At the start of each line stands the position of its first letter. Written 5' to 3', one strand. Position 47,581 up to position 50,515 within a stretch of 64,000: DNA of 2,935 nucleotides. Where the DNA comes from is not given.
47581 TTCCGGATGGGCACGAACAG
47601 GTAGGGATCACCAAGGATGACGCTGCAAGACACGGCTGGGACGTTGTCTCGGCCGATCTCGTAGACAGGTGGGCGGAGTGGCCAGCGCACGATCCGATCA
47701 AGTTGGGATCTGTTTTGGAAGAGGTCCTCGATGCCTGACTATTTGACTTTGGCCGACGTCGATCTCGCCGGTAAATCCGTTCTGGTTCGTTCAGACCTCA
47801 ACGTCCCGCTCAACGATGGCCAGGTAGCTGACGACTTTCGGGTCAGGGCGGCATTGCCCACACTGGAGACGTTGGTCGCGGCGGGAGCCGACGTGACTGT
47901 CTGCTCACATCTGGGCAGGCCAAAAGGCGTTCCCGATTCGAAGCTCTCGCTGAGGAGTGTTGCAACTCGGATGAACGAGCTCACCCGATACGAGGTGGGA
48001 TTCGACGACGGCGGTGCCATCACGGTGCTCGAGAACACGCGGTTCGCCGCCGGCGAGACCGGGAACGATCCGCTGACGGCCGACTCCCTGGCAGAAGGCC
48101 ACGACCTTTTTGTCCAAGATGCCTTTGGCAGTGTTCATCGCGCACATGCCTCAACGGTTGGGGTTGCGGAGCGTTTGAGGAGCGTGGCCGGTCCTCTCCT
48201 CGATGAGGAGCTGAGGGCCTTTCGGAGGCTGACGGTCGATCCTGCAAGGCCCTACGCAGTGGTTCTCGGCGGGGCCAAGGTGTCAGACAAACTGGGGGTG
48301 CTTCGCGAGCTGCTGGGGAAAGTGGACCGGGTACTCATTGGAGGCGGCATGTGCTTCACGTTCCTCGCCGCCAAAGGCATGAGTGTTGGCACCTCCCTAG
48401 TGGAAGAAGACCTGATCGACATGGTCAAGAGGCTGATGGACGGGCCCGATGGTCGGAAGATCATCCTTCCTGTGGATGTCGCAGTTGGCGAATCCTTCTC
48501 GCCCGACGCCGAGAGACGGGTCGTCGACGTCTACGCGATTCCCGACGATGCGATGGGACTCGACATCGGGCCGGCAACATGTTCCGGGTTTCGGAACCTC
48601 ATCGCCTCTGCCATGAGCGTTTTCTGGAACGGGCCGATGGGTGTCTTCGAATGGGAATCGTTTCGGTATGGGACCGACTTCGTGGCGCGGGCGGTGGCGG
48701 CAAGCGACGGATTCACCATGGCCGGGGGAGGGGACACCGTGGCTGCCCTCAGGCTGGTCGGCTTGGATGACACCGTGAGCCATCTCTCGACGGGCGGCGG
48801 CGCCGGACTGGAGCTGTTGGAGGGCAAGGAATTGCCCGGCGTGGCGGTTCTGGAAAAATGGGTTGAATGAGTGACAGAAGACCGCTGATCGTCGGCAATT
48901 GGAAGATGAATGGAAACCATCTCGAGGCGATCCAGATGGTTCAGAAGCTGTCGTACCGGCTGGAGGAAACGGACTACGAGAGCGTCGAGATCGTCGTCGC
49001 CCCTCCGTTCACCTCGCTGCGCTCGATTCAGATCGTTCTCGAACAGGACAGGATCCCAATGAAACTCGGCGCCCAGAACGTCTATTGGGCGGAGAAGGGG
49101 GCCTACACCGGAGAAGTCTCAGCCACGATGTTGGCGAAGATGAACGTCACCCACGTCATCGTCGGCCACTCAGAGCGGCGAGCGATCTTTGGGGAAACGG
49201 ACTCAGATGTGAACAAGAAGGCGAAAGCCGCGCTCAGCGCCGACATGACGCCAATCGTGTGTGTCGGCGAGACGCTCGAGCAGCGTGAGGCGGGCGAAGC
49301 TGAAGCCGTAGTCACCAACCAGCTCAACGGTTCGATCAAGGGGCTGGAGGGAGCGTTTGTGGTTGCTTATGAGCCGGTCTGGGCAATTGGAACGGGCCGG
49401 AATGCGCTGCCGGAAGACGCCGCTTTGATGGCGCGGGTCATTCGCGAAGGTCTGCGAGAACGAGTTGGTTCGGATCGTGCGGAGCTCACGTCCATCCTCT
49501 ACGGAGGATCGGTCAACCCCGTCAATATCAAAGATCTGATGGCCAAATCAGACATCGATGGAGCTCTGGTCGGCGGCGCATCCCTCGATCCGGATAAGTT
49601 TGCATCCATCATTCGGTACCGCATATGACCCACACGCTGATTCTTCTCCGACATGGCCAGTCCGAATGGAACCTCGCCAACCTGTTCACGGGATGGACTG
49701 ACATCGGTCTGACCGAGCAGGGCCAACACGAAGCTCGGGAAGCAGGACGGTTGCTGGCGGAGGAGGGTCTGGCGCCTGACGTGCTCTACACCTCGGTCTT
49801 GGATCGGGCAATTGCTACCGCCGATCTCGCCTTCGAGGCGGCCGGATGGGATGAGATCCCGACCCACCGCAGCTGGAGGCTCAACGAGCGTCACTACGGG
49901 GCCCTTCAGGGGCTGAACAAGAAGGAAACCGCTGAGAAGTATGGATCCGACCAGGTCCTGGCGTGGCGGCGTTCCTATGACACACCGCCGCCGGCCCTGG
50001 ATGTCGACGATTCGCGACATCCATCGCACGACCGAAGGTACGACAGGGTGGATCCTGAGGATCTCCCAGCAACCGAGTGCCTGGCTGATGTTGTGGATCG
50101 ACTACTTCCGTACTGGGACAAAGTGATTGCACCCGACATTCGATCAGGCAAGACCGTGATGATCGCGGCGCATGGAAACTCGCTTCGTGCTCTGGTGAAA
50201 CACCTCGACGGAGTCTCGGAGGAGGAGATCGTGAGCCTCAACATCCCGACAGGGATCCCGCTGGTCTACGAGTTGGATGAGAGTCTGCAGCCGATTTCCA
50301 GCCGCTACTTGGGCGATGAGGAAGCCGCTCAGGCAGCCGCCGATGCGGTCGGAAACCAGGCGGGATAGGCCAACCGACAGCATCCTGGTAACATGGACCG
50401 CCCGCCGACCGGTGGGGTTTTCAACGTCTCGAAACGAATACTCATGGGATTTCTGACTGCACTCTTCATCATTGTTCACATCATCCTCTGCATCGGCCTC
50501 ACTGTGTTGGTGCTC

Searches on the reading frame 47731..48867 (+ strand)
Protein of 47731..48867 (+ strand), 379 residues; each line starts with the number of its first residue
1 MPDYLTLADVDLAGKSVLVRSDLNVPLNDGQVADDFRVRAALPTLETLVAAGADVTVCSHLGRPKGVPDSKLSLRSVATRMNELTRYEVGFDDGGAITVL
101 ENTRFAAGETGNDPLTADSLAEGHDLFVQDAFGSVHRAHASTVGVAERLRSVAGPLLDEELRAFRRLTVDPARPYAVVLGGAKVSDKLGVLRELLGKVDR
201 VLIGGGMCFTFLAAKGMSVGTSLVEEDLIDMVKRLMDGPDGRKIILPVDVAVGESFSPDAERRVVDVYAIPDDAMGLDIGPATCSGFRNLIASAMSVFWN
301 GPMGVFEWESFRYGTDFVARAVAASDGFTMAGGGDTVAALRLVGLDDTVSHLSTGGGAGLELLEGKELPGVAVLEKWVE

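Call 75: search_protein_families(library=pfam, proteins=[window:47731-48867:+], max_evalue=0.00001)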
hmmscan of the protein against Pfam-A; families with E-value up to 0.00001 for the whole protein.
window:47731-48867:+ (379 aa): 1 family
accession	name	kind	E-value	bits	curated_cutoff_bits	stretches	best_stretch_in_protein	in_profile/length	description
PF00162.24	PGK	-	2.4e-127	425.5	27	1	8-366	2-379/379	Phosphoglycerate kinase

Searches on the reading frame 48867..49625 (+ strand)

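Call 75: search_protein_families(library=pfam, proteins=[window:48867-49625:+], max_evalue=0.00001)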
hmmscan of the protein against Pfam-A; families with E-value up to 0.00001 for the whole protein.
window:48867-49625:+ (253 aa): 1 family
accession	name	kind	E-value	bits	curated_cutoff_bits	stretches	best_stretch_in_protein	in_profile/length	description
PF00121.24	TIM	-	2.7e-91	305.9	20.1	1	6-251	1-244/245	Triosephosphate isomerase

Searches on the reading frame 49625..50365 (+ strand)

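Call 75: search_protein_families(library=pfam, proteins=[window:49625-50365:+], max_evalue=0.00001)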
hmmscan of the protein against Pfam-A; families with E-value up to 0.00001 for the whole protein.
window:49625-50365:+ (247 aa): 1 family
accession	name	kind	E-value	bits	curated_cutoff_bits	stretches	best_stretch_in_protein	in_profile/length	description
PF00300.27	His_Phos_1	-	2.2e-35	122.6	21.7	1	5-123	1-114/194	Histidine phosphatase superfamily (branch 1)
